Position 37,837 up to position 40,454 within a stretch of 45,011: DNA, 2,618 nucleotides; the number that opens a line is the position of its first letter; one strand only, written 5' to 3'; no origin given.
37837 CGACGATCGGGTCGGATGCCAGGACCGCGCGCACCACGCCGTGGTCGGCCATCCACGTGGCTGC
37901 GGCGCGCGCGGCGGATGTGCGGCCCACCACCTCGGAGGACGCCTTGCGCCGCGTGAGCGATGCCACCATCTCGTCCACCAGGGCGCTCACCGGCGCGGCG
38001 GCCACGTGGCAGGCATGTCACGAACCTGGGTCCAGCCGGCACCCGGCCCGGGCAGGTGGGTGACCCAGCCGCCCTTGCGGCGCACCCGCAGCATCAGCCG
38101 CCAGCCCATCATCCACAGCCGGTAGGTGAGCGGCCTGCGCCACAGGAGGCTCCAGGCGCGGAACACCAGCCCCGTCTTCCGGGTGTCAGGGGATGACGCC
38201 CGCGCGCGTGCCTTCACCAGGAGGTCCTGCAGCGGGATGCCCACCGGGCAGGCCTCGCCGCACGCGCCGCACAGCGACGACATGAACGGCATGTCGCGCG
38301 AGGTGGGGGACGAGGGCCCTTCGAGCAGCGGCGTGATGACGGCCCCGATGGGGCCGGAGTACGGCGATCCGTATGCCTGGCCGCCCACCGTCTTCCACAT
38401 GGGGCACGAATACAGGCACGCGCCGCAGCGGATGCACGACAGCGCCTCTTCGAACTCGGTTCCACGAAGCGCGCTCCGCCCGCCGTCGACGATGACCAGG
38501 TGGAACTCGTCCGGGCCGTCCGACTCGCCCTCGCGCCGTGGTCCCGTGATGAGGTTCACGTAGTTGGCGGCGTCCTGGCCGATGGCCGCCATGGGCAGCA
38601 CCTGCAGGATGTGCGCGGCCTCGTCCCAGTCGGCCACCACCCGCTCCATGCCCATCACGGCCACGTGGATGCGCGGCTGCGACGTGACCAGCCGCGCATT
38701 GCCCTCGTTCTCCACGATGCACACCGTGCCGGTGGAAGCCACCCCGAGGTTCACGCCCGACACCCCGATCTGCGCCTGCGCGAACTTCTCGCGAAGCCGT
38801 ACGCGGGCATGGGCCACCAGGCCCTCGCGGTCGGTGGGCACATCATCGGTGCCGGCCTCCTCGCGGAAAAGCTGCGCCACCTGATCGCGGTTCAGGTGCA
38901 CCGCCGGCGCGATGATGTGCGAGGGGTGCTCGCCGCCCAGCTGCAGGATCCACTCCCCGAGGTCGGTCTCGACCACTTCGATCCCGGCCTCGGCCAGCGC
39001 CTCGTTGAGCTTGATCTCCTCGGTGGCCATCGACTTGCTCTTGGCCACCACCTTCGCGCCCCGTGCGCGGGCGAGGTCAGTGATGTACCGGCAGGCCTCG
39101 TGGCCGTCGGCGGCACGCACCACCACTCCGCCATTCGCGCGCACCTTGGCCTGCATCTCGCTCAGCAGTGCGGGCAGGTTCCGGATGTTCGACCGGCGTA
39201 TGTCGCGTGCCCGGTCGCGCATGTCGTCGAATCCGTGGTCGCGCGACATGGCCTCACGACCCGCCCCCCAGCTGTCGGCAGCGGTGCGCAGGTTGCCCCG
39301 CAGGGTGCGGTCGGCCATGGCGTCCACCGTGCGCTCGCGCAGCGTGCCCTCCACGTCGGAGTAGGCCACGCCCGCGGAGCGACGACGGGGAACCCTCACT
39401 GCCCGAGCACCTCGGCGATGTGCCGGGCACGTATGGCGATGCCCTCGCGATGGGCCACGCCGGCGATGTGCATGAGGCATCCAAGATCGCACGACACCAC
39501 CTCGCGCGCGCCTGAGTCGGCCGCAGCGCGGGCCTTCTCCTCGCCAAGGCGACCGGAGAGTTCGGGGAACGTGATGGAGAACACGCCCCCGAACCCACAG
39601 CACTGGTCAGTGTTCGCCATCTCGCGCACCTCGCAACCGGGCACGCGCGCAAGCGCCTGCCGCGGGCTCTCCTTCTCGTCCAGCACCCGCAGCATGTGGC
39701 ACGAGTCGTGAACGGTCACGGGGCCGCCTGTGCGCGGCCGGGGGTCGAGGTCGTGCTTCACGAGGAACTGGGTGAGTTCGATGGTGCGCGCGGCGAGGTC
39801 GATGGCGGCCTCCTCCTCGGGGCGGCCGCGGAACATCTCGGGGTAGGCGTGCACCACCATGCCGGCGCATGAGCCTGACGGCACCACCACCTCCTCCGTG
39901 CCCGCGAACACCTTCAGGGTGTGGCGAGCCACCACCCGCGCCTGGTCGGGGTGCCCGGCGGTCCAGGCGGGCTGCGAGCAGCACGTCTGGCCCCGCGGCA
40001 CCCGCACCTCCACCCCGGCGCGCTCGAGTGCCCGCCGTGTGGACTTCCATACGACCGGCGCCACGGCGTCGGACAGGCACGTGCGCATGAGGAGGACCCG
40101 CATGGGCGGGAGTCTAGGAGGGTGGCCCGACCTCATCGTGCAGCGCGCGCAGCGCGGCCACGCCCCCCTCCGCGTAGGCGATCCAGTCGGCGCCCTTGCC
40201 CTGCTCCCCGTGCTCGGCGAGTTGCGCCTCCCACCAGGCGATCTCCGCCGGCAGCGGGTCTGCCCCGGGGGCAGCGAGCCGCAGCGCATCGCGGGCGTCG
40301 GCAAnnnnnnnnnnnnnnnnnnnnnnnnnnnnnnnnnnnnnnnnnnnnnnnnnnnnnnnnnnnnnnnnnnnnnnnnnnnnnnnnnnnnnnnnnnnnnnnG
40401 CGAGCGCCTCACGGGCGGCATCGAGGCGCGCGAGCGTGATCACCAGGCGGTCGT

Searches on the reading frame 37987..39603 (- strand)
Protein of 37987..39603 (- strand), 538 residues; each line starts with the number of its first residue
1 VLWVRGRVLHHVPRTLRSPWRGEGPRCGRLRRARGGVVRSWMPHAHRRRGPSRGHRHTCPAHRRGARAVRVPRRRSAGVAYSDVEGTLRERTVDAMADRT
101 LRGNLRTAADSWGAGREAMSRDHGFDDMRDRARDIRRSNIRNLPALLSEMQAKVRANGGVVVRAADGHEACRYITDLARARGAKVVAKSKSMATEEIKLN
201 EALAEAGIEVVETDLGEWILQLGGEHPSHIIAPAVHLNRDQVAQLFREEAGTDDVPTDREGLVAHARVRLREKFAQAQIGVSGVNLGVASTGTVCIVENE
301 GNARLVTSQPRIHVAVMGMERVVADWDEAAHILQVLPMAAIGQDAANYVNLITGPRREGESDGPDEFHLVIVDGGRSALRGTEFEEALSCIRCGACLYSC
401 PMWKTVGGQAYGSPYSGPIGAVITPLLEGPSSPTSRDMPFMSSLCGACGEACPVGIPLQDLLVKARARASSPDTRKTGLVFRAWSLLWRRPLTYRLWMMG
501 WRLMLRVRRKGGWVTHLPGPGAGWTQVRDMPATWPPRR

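Call 8: search_protein_families(library=pfam, max_evalue=0.01, proteins=[window:37987-39603:-])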
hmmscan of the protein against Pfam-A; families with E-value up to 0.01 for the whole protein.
window:37987-39603:- (538 aa): 10 families
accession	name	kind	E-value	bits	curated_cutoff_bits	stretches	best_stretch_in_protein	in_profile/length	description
PF02589.21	LUD_dom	-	9.1e-47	159.7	22.6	1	148-372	2-189/189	LUD domain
PF13183.11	Fer4_8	-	5.1e-12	46.6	27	1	387-456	2-68/68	4Fe-4S dicluster domain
PF13187.11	Fer4_9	-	7.1e-06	26.4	27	1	375-402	22-49/52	4Fe-4S dicluster domain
PF13237.11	Fer4_10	-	3.1e-05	24.3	25.5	1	388-405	7-22/53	4Fe-4S dicluster domain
PF13534.11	Fer4_17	-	9.2e-05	23.4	22.2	0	385-402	41-58/61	4Fe-4S dicluster domain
PF12838.12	Fer4_7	-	0.00031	21.6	27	1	389-456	1-52/52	4Fe-4S dicluster domain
PF12797.12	Fer4_2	-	0.00032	20.9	24.5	1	386-401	6-21/22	4Fe-4S binding domain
PF13484.11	Fer4_16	-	0.00092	20.4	30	0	390-404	2-16/66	4Fe-4S double cluster binding domain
PF00037.32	Fer4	-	0.0014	18.8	21.1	0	389-401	7-19/24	4Fe-4S binding domain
PF12800.12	Fer4_4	-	0.0033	18.1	24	1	389-403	3-17/17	4Fe-4S binding domain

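Call 9: search_protein_families(library=ncbifam, max_evalue=0.01, proteins=[window:37987-39603:-])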
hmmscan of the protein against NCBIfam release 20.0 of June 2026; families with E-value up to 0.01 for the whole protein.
window:37987-39603:- (538 aa): 10 families
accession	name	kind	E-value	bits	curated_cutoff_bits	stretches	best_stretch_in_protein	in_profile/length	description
TIGR00273.1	TIGR00273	equivalog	9.1e-128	426.8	444.8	1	97-531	2-432/432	LutB/LldF family L-lactate oxidation iron-sulfur protein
NF045670.1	quin_L_LdhH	equivalog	3.2e-119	399.2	800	1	88-532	2-445/706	L-lactate dehydrogenase (quinone) large subunit LdhH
NF008369.0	PRK11168.1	equivalog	5.1e-06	25.6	278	1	389-472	12-90/401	anaerobic glycerol-3-phosphate dehydrogenase subunit C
NF008434.0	PRK11274.1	equivalog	0.00044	19.3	333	1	381-469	15-102/409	glycolate oxidase subunit GlcF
TIGR01945.1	rnfC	subfamily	0.0016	17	245.95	0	386-402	361-377/435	RnfABCDGE type electron transport complex subunit C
TIGR03379.1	glycerol3P_GlpC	equivalog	0.0024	16.7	279.9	1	389-471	6-83/397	anaerobic glycerol-3-phosphate dehydrogenase subunit GlpC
NF004616.0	PRK05950.1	subfamily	0.0039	16.4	228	0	383-408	142-167/238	succinate dehydrogenase iron-sulfur subunit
NF003454.1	PRK05035.1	equivalog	0.0043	15.6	345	0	385-402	364-381/556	electron transport complex subunit RsxC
NF058577.1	FdxA_fam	equivalog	0.0051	17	65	0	389-402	8-21/52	4Fe-4S ferredoxin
NF045663.1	diclust_near_Sec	equivalog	0.0096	14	530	0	385-469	301-382/759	pyridine nucleotide-disulfide oxidoreductase/dicluster-binding protein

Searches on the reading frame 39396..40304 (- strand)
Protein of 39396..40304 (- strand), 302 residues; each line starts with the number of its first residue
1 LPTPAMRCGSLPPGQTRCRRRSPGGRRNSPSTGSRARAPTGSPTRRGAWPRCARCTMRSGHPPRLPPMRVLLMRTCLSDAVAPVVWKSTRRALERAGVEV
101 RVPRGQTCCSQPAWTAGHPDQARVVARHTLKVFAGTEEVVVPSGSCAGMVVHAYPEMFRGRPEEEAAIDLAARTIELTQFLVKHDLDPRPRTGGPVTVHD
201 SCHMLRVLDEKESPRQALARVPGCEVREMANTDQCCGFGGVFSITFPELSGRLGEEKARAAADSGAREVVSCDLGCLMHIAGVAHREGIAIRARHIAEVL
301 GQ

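Call 8: search_protein_families(library=pfam, max_evalue=0.01, proteins=[window:39396-40304:-])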
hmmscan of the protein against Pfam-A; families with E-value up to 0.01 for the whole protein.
window:39396-40304:- (302 aa): 1 family
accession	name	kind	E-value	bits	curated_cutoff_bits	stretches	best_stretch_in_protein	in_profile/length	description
PF02754.22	CCG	-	5.4e-27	94.2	20.6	2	196-280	1-84/85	Cysteine-rich domain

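Call 9: search_protein_families(library=ncbifam, max_evalue=0.01, proteins=[window:39396-40304:-])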
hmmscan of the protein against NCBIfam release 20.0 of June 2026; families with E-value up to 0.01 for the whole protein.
window:39396-40304:- (302 aa): 10 families
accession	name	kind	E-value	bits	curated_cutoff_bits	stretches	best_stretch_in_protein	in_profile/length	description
NF045670.1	quin_L_LdhH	equivalog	3.7e-50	171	800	1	67-300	466-705/706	L-lactate dehydrogenase (quinone) large subunit LdhH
NF004898.0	PRK06259.1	equivalog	3.9e-26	91.7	385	1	68-286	262-469/488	fumarate reductase (CoM/CoB) subunit TfrB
NF008434.0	PRK11274.1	equivalog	7.1e-23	81.2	333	1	62-285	162-393/409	glycolate oxidase subunit GlcF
NF008369.0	PRK11168.1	equivalog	1.2e-16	60.6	278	1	68-281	167-381/401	anaerobic glycerol-3-phosphate dehydrogenase subunit C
NF045663.1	diclust_near_Sec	equivalog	4.9e-07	28.2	530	1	107-262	458-604/759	pyridine nucleotide-disulfide oxidoreductase/dicluster-binding protein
TIGR03379.1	glycerol3P_GlpC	equivalog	4.6e-06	25.6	279.9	1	70-270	164-367/397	anaerobic glycerol-3-phosphate dehydrogenase subunit GlpC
TIGR03288.1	CoB_CoM_SS_B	equivalog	0.00014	21.3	345.15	0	196-271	146-228/290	CoB--CoM heterodisulfide reductase subunit B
NF041780.1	hetero_SS_HdrB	equivalog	0.00066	19.1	450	1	66-110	2-46/304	ferredoxin:CoB-CoM heterodisulfide reductase subunit HdrB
NF045724.1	ferredox_TmcB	equivalog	0.0018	16.9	735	1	189-300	308-424/430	electron transfer complex ferredoxin TmcB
NF045711.1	sulf_resp_HmcF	equivalog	0.0024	16.8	750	1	183-280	324-425/457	sulfate respiration complex iron-sulfur protein HmcF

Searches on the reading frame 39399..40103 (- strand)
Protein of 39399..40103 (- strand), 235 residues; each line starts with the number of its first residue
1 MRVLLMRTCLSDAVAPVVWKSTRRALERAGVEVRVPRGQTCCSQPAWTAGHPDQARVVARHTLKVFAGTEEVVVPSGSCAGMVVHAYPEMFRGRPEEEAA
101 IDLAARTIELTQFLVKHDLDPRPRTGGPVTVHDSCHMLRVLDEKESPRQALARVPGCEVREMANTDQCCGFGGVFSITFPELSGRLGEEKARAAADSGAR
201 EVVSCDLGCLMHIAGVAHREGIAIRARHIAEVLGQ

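Call 39: find_homologous_proteins(query=window:39399-40103:-, max_evalue=1e-60)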
Query seq(235 aa) (235 aa): 228 proteins with E <= 1e-60 among 8000 candidates; the best 120 are listed.
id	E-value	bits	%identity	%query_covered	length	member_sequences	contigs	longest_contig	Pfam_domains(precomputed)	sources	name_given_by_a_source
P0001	2.1e-145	500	95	100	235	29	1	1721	PF02754.22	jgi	jgi:L-lactate dehydrogenase complex protein LldE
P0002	3.8e-136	470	88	100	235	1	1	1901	PF02754.22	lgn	-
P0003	1.1e-131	455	87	98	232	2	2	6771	PF02754.22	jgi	jgi:L-lactate dehydrogenase complex protein LldE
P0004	9.4e-128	442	82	100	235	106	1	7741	PF02754.22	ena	-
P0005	1.9e-126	438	82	98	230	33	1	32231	PF02754.22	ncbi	-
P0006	4.6e-125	434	83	99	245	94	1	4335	PF02754.22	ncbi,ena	-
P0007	5.0e-123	427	78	100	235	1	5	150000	PF02754.22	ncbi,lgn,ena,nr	ncbi:MAG: (Fe-S)-binding protein [Thermoleophilia bacterium]|nr:(Fe-S)-binding protein [Thermoleophi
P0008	2.3e-121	422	83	97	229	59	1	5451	PF02754.22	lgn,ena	-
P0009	7.0e-121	420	82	97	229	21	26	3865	PF02754.22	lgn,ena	-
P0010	2.4e-120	418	81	99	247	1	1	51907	PF02754.22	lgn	-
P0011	4.6e-120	417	80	100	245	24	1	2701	PF02754.22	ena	-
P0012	8.0e-119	413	79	99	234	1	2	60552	PF02754.22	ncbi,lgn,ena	-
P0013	1.8e-118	412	76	100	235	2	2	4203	PF02754.22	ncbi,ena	-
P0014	2.6e-118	412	80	98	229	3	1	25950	PF02754.22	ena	-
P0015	3.1e-118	411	76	100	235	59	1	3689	PF02754.22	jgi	jgi:L-lactate dehydrogenase complex protein LldE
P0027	5.0e-97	342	65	99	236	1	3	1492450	PF02754.22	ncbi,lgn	ncbi:MAG: (Fe-S)-binding protein [Thermoleophilia bacterium]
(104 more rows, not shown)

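Call 40: find_encoding_contigs(protein=P0007, flank=10000, max_places=3)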
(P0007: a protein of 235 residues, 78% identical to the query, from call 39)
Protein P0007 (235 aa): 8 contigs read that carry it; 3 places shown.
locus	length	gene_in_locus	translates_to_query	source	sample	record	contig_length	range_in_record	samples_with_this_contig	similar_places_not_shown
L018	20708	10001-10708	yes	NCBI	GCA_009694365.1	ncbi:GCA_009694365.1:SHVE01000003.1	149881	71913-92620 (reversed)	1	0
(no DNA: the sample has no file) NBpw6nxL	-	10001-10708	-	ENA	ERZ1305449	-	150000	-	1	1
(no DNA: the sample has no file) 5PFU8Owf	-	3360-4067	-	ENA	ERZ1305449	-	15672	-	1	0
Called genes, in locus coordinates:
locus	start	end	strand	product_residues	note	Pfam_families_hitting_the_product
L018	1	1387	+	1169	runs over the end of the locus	PF00676:E1_dh, PF02779:Transket_pyr, PF02780:Transketolase_C, PF00364:Biotin_lipoyl, PF08545:ACP_syn_III, PF08541:ACP_syn_III_C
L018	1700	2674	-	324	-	PF21982:RecX_HTH1 (faint)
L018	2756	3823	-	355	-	PF00296:Bac_luciferase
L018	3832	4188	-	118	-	-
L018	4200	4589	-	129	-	PF02627:CMD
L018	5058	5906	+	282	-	PF00588:SpoU_methylase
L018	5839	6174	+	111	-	PF00462:Glutaredoxin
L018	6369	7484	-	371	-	PF00487:FA_desaturase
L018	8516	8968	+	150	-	PF13560:HTH_31 (weak), PF01381:HTH_3 (weak)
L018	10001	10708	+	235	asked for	PF02754:CCG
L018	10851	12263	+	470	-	PF02589:LUD_dom, PF13183:Fer4_8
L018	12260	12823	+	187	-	PF02589:LUD_dom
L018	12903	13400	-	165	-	PF01668:SmpB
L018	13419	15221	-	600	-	PF00773:RNB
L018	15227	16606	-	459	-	PF00595:PDZ, PF13180:PDZ_2, PF17820:PDZ_6, PF03572:Peptidase_S41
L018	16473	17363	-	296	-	PF18075:FtsX_ECD, PF02687:FtsX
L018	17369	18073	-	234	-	PF13191:AAA_16 (weak), PF00005:ABC_tran, PF13304:AAA_21 (faint), PF13401:AAA_22 (faint)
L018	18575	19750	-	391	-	PF03462:PCRF, PF00472:RF-1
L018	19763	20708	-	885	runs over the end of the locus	PF07517:SecA_DEAD, PF01043:SecA_PP_bind, PF21090:P-loop_SecA, PF07516:SecA_SW, PF02810:SEC-C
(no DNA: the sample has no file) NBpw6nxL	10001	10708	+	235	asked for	PF02754:CCG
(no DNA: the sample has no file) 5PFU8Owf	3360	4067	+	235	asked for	PF02754:CCG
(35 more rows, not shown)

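Call 41: find_encoding_contigs(protein=P0010, flank=10000, max_places=2)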
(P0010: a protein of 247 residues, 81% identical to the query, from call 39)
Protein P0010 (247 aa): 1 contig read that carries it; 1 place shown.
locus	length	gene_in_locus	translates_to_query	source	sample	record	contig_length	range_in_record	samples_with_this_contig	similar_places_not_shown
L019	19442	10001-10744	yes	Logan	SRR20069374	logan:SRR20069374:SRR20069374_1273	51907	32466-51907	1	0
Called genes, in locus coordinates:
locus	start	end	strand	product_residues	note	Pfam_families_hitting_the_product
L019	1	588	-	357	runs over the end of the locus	PF01551:Peptidase_M23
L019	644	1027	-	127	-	PF02627:CMD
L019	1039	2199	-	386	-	PF13433:Peripla_BP_5, PF13458:Peripla_BP_6, PF01094:ANF_receptor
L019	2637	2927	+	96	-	PF00462:Glutaredoxin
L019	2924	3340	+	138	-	-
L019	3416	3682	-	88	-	PF25285:DUF7875 (weak)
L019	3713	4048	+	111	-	-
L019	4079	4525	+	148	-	-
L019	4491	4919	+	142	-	PF01925:TauE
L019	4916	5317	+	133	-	PF01925:TauE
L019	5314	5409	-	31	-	PF06736:TMEM175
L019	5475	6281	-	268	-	-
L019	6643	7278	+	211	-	-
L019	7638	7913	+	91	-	PF04014:MazE_antitoxin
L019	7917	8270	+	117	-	-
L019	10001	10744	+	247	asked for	PF02754:CCG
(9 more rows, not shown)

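Call 42: find_encoding_contigs(protein=P0012, flank=10000, max_places=2)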
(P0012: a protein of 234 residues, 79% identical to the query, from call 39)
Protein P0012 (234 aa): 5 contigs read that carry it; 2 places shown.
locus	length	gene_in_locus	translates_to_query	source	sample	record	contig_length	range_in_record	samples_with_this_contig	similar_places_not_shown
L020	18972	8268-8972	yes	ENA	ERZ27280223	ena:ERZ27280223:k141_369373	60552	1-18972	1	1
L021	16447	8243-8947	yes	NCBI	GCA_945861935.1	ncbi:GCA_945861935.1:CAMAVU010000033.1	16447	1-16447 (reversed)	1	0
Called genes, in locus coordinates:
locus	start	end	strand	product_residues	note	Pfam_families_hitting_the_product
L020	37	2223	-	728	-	PF00141:peroxidase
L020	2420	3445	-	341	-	PF02737:3HCDH_N, PF03446:NAD_binding_2 (faint), PF00725:3HCDH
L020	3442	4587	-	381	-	PF02771:Acyl-CoA_dh_N, PF02770:Acyl-CoA_dh_M, PF00441:Acyl-CoA_dh_1, PF08028:Acyl-CoA_dh_2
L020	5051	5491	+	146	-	PF12910:PHD_like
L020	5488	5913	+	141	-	-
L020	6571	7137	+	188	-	-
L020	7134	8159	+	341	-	PF00041:fn3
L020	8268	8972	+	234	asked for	PF02754:CCG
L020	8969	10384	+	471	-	PF02589:LUD_dom, PF13187:Fer4_9 (faint), PF13183:Fer4_8, PF13237:Fer4_10 (faint)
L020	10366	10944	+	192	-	PF02589:LUD_dom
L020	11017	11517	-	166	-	PF01668:SmpB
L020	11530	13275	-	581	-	PF00773:RNB, PF00575:S1 (faint)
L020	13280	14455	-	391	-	PF00595:PDZ (weak), PF13180:PDZ_2 (weak), PF17820:PDZ_6, PF03572:Peptidase_S41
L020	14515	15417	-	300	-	PF18075:FtsX_ECD, PF02687:FtsX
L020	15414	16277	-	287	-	PF00005:ABC_tran, PF13191:AAA_16 (weak), PF13304:AAA_21 (faint)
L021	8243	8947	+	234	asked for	PF02754:CCG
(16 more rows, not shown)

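Call 54: find_encoding_contigs(protein=P0014, flank=10000, max_places=2)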
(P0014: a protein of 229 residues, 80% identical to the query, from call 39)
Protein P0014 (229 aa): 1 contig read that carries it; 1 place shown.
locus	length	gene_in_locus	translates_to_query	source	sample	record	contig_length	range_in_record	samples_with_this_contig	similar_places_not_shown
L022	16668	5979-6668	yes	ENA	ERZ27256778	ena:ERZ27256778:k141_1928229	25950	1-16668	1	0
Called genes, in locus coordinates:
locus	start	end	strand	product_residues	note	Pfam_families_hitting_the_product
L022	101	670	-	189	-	-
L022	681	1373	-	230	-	-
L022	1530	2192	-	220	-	PF03458:Gly_transporter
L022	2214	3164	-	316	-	PF02275:CBAH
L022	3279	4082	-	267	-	-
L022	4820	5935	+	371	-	PF00487:FA_desaturase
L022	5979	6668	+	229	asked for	PF02754:CCG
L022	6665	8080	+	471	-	PF02589:LUD_dom, PF13187:Fer4_9 (faint), PF13183:Fer4_8, PF13237:Fer4_10 (faint)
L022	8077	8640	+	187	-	PF02589:LUD_dom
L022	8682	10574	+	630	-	-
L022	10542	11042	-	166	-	PF01668:SmpB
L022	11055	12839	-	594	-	PF00773:RNB, PF00575:S1 (faint)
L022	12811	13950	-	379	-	PF00595:PDZ, PF13180:PDZ_2, PF17820:PDZ_6, PF03572:Peptidase_S41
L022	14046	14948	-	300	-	PF18075:FtsX_ECD, PF02687:FtsX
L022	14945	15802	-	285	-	PF00005:ABC_tran, PF13191:AAA_16 (weak), PF13304:AAA_21 (faint)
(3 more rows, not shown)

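Call 55: find_encoding_contigs(protein=P0005, flank=10000, max_places=2)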
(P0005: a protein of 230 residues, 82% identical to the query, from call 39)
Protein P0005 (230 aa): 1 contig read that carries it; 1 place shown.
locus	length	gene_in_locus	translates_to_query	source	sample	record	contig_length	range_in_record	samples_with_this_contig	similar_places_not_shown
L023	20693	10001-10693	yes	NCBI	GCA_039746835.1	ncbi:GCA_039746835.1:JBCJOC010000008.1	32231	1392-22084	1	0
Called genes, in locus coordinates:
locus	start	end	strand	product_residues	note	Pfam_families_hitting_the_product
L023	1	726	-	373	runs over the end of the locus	PF00296:Bac_luciferase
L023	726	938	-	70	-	-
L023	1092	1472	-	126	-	PF02627:CMD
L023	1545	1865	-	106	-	-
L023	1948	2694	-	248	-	PF00106:adh_short, PF08659:KR, PF13561:adh_short_C2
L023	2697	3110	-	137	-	PF13622:4HBT_3, PF03061:4HBT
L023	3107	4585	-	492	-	PF00501:AMP-binding, PF13193:AMP-binding_C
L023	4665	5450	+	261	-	PF00588:SpoU_methylase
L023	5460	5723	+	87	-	PF00462:Glutaredoxin, PF13417:GST_N_3 (weak)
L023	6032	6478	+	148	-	PF12910:PHD_like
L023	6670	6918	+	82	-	-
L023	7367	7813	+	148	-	-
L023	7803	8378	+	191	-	-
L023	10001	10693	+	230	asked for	PF02754:CCG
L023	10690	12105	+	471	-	PF02589:LUD_dom, PF13187:Fer4_9 (faint), PF13183:Fer4_8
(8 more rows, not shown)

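Call 56: find_encoding_contigs(protein=P0027, flank=10000, max_places=2)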
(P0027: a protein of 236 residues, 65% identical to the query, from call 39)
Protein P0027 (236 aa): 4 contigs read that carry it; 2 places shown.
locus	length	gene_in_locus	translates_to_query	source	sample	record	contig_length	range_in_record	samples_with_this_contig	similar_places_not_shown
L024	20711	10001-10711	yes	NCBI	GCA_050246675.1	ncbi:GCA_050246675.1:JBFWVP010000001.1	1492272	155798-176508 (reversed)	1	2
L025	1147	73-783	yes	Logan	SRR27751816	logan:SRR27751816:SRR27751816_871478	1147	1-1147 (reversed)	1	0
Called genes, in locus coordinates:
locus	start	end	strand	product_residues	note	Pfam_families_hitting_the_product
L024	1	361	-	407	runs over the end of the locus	PF00171:Aldedh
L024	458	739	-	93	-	PF00216:Bac_DNA_binding, PF18291:HU-HIG (weak)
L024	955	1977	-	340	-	PF00890:FAD_binding_2 (faint), PF01266:DAO (faint), PF01494:FAD_binding_3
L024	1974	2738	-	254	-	PF03883:H2O2_YaaD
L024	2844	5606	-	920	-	PF04203:Sortase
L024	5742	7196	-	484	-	PF00083:Sugar_tr, PF07690:MFS_1, PF12832:MFS_1_like (weak), PF07690:MFS_1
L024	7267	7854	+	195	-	PF00440:TetR_N, PF16859:TetR_C_11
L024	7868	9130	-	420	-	PF07804:HipA_C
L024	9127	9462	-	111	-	PF13560:HTH_31, PF12844:HTH_19 (faint), PF01381:HTH_3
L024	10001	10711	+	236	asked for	PF02754:CCG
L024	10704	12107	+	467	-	PF02589:LUD_dom, PF13187:Fer4_9 (faint), PF13183:Fer4_8, PF13237:Fer4_10 (faint)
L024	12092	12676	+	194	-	PF02589:LUD_dom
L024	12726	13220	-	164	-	PF01668:SmpB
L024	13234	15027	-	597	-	PF00773:RNB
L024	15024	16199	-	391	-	PF00595:PDZ (weak), PF13180:PDZ_2 (weak), PF17820:PDZ_6, PF03572:Peptidase_S41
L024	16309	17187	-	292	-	PF18075:FtsX_ECD, PF02687:FtsX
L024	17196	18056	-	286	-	PF00005:ABC_tran, PF02463:SMC_N (faint), PF13191:AAA_16 (weak), PF13304:AAA_21 (faint)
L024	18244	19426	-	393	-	PF03462:PCRF, PF00472:RF-1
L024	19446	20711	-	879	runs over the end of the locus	PF07517:SecA_DEAD, PF01043:SecA_PP_bind, PF21090:P-loop_SecA, PF07516:SecA_SW, PF02810:SEC-C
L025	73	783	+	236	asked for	PF02754:CCG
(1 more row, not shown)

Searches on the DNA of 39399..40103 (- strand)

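Call 44: search_rna_families(sources=[L018, L019, L016, L017], threshold=gathering)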
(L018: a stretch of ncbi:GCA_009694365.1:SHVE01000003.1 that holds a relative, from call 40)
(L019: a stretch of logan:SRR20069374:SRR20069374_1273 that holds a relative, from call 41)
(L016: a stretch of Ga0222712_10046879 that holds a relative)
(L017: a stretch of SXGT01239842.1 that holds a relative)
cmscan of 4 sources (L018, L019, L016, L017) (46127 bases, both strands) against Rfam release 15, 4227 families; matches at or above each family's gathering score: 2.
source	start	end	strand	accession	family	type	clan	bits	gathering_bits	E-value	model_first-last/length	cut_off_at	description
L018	9364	9730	-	RF00023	tmRNA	Gene;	CL00001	100.5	47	3.1e-38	1-374/374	no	transfer-messenger RNA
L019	8347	8714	-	RF00023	tmRNA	Gene;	CL00001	77.1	47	2.4e-28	1-374/374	no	transfer-messenger RNA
